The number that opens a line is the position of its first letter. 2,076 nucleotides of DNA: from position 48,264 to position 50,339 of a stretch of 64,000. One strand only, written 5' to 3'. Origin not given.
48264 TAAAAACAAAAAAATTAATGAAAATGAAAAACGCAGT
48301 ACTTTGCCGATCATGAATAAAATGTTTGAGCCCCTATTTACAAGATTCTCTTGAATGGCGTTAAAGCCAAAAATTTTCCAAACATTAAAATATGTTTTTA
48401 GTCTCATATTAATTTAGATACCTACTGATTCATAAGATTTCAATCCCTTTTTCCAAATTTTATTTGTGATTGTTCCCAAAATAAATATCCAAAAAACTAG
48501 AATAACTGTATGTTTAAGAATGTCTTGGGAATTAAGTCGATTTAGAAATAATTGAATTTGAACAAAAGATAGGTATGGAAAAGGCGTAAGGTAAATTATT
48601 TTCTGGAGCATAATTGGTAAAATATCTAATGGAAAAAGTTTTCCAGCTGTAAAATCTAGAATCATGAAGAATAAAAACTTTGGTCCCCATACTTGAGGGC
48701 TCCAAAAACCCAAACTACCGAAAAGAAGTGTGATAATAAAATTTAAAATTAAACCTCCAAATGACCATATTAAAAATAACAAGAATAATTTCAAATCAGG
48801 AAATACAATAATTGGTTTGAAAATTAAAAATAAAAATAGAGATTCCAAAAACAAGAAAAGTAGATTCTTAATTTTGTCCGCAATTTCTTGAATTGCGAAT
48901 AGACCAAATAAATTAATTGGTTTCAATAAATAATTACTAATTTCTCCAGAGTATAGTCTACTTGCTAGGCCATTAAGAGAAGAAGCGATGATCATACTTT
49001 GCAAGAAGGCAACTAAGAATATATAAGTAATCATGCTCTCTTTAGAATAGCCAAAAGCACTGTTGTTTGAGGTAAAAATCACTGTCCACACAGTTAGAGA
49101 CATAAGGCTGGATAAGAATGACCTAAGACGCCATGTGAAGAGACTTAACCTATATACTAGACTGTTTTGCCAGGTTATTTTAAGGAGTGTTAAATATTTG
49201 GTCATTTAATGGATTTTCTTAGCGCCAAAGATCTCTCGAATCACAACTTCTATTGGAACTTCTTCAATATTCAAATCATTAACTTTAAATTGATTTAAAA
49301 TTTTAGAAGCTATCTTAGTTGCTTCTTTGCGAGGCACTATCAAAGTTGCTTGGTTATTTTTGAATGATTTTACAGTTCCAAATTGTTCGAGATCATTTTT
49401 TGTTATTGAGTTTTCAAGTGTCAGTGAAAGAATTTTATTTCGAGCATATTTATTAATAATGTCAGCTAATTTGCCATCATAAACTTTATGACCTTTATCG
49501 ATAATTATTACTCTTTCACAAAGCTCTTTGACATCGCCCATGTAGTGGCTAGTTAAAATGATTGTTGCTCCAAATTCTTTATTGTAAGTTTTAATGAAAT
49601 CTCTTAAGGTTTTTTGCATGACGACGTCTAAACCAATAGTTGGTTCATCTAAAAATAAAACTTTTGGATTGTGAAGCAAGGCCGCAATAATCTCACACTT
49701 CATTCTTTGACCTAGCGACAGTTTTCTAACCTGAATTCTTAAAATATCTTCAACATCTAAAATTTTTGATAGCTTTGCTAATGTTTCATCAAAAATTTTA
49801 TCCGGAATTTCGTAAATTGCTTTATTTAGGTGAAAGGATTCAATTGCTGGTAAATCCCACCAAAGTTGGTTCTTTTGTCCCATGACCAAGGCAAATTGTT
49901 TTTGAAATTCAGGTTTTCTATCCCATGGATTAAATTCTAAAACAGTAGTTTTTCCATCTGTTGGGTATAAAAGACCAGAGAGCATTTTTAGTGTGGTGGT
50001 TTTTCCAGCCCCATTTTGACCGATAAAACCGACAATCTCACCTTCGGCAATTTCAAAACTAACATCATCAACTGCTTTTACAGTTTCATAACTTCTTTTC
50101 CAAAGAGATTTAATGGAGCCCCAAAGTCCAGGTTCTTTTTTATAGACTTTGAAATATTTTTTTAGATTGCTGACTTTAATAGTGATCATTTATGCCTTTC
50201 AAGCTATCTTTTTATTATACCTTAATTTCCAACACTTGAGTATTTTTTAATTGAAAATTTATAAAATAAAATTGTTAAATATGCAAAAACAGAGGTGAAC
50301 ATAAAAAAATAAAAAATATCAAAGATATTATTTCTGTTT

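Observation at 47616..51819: ABC-2 transporter with one ATPase flanked by two pairs of paralogous permeases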

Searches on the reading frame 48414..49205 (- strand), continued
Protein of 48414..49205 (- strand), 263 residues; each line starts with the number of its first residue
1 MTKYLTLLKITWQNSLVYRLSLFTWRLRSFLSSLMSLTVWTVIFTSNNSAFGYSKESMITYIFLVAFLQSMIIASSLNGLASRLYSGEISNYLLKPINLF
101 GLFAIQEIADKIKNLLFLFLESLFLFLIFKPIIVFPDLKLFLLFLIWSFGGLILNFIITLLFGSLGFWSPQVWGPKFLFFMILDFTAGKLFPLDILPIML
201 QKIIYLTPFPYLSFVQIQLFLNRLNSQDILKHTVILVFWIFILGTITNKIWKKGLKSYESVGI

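Call 71: fold_search(model_id=the predicted structure, library=pdb)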
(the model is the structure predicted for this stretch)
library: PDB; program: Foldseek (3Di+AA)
matches with E <= 10: 56; with E <= 0.001: 0
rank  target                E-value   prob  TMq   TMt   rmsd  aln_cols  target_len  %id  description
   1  7k2t_D                2.1e-03  1.00  0.52  0.54   5.6       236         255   21  Mg2+/ATP-bound structure of the full-length WzmWzt O antigen ABC transporter in lipid nanodiscs (released 2021-01-13)
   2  6oih_C                2.3e-03  1.00  0.51  0.53   6.4       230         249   21  Crystal structure of O-antigen polysaccharide ABC-transporter (released 2019-04-17)
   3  7k2t_B                2.4e-03  1.00  0.57  0.60   6.8       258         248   19  Mg2+/ATP-bound structure of the full-length WzmWzt O antigen ABC transporter in lipid nanodiscs (released 2021-01-13)
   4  6oih_D                3.1e-03  1.00  0.53  0.55   5.9       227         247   20  Crystal structure of O-antigen polysaccharide ABC-transporter (released 2019-04-17)
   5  6m96_B                6.6e-03  1.00  0.52  0.53   6.3       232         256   20  ATP-bound conformation of the WzmWzt O antigen ABC transporter (released 2019-03-06)
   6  9cfl_A                9.7e-03  1.00  0.57  0.56   9.8       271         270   15  Cryo-EM structure of S. aureus TarGH in complex with ATP-gamma-S (released 2025-04-23)
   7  8tsi_C                2.8e-02  1.00  0.51  0.52   5.6       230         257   16  S. thermodepolymerans KpsMT-KpsE in complex with ADP:AlF4- (released 2024-04-17)
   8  8yzp_A                3.3e-02  1.00  0.44  0.21   6.5       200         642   10  Tribolium castaneum ABCH-9C in complex with ceramide(d36:1) (released 2025-04-16)
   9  8z01_A                3.3e-02  1.00  0.43  0.21   6.6       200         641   12  Tribolium castaneum ABCH-9C(E224Q) mutant in complex with LMNG and ceramide(d36:1) (released 2025-04-16)
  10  8z01_B                3.8e-02  1.00  0.45  0.22   6.0       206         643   11  Tribolium castaneum ABCH-9C(E224Q) mutant in complex with LMNG and ceramide(d36:1) (released 2025-04-16)
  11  8tsh_C                8.0e-02  1.00  0.54  0.55   5.7       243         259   16  S. thermodepolymerans KpsMT(E151Q)-KpsE in complex with ATP (released 2024-04-17)
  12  8tsl_C                9.2e-02  0.99  0.51  0.52   7.5       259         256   15  S. thermodepolymerans KpsM-KpsE in Apo 2 state with rigid body fitted KpsT (released 2024-04-17)
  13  8tun_C                1.1e-01  1.00  0.51  0.52   5.4       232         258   15  S. thermodepolymerans KpsM-KpsE in Glycolipid 1 state with rigid body fitted KpsT (released 2024-04-17)
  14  8tsh_D                1.1e-01  0.99  0.50  0.52   6.0       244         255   16  S. thermodepolymerans KpsMT(E151Q)-KpsE in complex with ATP (released 2024-04-17)
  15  6jbh_C                1.1e-01  0.99  0.53  0.52  10.3       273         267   18  Cryo-EM structure and transport mechanism of a wall teichoic acid ABC transporter (released 2020-03-04)
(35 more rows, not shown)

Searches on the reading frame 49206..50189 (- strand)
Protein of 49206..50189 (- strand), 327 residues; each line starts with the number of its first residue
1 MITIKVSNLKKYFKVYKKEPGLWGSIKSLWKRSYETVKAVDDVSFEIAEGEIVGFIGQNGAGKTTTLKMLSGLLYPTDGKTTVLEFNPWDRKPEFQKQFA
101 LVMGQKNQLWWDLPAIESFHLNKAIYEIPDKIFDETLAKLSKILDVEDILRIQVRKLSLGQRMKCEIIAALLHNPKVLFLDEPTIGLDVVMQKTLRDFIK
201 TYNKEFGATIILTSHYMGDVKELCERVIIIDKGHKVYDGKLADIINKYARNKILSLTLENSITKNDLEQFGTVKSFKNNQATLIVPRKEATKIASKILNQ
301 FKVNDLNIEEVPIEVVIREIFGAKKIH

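Call 3: search_protein_families(library=pfam, proteins=[window:49206-50189:-], max_evalue=0.01)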
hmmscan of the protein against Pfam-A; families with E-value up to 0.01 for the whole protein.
window:49206-50189:- (327 aa): 6 families
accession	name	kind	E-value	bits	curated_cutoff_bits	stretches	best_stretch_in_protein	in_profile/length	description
PF00005.33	ABC_tran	-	7.2e-26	91.9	25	1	41-184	2-136/137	ABC transporter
PF13304.12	AAA_21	-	1.1e-13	52.4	27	1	140-215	221-298/304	AAA domain, putative AbiEii toxin, Type IV TA system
PF13476.12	AAA_23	-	0.0042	18.2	27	1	41-76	11-45/201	AAA domain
PF21512.3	ITPK1_preATP-grasp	-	0.0056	17.1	27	0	191-262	13-82/87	Inositol-tetrakisphosphate 1-kinase, preATP-grasp domain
PF13555.12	AAA_29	-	0.008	16.3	27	0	41-78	13-50/61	P-loop containing region of AAA domain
PF03215.21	Rad17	-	0.0099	16.3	23.8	0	39-149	34-141/186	Rad17 P-loop domain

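Call 4: search_protein_families(library=ncbifam, proteins=[window:49206-50189:-], max_evalue=0.01)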
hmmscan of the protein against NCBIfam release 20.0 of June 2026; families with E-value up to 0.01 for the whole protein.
window:49206-50189:- (327 aa): 189 families (the best 25 are shown)
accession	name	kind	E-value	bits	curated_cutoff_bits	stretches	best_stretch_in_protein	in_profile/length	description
TIGR01188.1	drrA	subfamily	3.9e-59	200.4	312.45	1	33-313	2-288/302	daunorubicin resistance ABC transporter, ATP-binding protein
TIGR03522.1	GldA_ABC_ATP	equivalog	2.4e-49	168.4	402.6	1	31-319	9-299/301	gliding motility-associated ABC transporter ATP-binding subunit GldA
NF033858.1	ABC2_perm_RbbA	equivalog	3.5e-41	141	1050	1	33-252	275-492/909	ribosome-associated ATPase/putative transporter RbbA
TIGR03864.1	PQQ_ABC_ATP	hypoth_equivalog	1.7e-37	129.1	302.25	1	32-250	9-225/236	ABC transporter, ATP-binding subunit, PQQ-dependent alcohol dehydrogenase system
TIGR03740.1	galliderm_ABC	subfamily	5.7e-37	127.6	309.75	1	31-241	7-208/223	lantibiotic protection ABC transporter ATP-binding subunit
TIGR04521.1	ECF_ATPase_2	equivalog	9.3e-37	126.6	330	1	36-260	17-248/279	energy-coupling factor transporter ATPase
NF010060.0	PRK13537.1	equivalog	1.7e-34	119.1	521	1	31-249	22-238/314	nodulation factor ABC transporter ATP-binding protein NodI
NF040933.2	ABC_arch_GlcV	equivalog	4.4e-34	117.9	450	1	26-310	8-290/357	glucose ABC transporter ATP-binding protein GlcV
NF010059.0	PRK13536.1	equivalog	5.3e-32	110.9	549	1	31-248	50-265/342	nodulation factor ABC transporter ATP-binding protein NodI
TIGR04406.1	LPS_export_lptB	equivalog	1.2e-31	109.8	240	1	31-248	8-226/239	LPS export ABC transporter ATP-binding protein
TIGR01288.1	nodI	equivalog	5.3e-31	107.7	424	1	31-248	11-226/303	nodulation factor ABC transporter ATP-binding protein NodI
TIGR04520.1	ECF_ATPase_1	equivalog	2.8e-30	105.7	315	1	35-258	13-237/269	energy-coupling factor transporter ATPase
NF043075.1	MMSYN1_0197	equivalog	7.9e-30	103.9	550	1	31-250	9-226/341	spermidine/putrescine ABC transporter ATP-binding protein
NF010158.0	PRK13637.1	equivalog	8.7e-30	103.8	390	1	37-250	20-238/287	energy-coupling factor transporter ATPase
TIGR03375.1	type_I_sec_LssB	subfamily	9.3e-30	103.5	693.1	1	36-249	479-693/696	type I secretion system permease/ATPase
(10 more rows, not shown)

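Call 39: find_related_loci(query=A2, collection=metagenome_contigs, flank=8000)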
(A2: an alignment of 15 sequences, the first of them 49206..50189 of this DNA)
Query A2 (327 aa) in metagenome_contigs; peptide patterns used: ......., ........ (x = any residue, [..] = any of these).
600 stretches matched a pattern (row limit reached: there are more); 581 encode a relative of the query (tblastn E <= 1e-3); the best 80 are kept; 80 distinct loci.
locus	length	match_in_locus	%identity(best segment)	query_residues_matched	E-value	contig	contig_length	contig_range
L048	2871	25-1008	62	1-326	5e-142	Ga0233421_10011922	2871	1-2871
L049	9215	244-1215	53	1-324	6e-120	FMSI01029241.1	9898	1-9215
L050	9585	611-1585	52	1-325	6e-118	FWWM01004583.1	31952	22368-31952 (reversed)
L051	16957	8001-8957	54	4-321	2e-110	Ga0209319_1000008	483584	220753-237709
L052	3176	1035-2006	51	1-322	7e-113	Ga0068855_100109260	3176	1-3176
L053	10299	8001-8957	52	3-321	2e-109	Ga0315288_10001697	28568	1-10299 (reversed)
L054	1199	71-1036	49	3-322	2e-113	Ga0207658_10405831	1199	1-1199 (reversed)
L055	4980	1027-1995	49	1-323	6e-104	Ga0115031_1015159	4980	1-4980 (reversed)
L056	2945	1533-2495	46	4-321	3e-102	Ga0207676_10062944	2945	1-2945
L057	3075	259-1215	51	2-321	2e-101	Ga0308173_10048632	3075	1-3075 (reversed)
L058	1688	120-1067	48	4-322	2e-97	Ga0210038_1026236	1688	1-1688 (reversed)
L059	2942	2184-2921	54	4-249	2e-92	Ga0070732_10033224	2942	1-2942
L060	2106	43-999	43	3-321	1e-93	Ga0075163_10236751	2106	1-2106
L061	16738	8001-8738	48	2-247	1e-76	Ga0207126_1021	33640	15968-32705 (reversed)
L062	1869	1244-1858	47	1-205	9e-64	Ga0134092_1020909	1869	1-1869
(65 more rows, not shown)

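Call 68: search_solved_structures(query=window:49206-50189:-, max_evalue=1e-30)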
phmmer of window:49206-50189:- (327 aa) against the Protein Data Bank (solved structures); distinct sequences matched with E-value up to 1e-30: 18.
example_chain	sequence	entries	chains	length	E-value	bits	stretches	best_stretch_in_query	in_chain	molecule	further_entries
7w01_A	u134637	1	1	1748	9.6e-46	159.7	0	37-270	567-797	Phospholipid-transporting ATPase ABCA3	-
7w02_A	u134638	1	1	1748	6.6e-45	157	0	37-270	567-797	Phospholipid-transporting ATPase ABCA3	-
7lkp_A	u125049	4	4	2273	2.1e-36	129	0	38-251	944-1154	Retinal-specific phospholipid-transporting ATPase ABCA4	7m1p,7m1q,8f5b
7e7i_A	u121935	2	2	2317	2.2e-36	129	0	38-251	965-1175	Retinal-specific phospholipid-transporting ATPase ABCA4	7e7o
7tby_A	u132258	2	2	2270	6.1e-36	127.5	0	25-289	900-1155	ATP-binding cassette, sub-family A (ABC1), member 1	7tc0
7tbz_A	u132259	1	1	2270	6.1e-36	127.5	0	25-289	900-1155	ATP-binding cassette, sub-family A (ABC1), member 1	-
7tdt_A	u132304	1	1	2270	6.1e-36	127.5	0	25-289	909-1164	Phospholipid-transporting ATPase ABCA1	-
5xjy_A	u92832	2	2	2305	6.5e-36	127.4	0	25-289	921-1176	ATP-binding cassette sub-family A member 1 | Phospholipid-transporting ATPase ABCA1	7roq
7lkz_A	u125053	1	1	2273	1.4e-35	126.3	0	38-251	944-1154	Retinal-specific phospholipid-transporting ATPase ABCA4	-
7e7q_A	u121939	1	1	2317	1.5e-35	126.2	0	38-251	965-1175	Retinal-specific phospholipid-transporting ATPase ABCA4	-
4yer_A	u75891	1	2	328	2.6e-35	125.4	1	34-242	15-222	ABC transporter ATP-binding protein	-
7tbw_A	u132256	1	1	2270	4.2e-35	124.7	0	25-289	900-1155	ATP-binding cassette, sub-family A (ABC1), member 1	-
8s7v_K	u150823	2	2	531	3.4e-34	121.8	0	34-246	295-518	Glycine betaine/carnitine/choline transport ATP-binding protein OpuCA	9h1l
8edw_A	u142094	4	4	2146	2.5e-33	119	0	20-234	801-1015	Phospholipid-transporting ATPase ABCA7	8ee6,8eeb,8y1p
8j5q_D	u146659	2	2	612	5.9e-33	117.7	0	31-245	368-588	Uncharacterized ABC transporter ATP-binding protein Rv1281c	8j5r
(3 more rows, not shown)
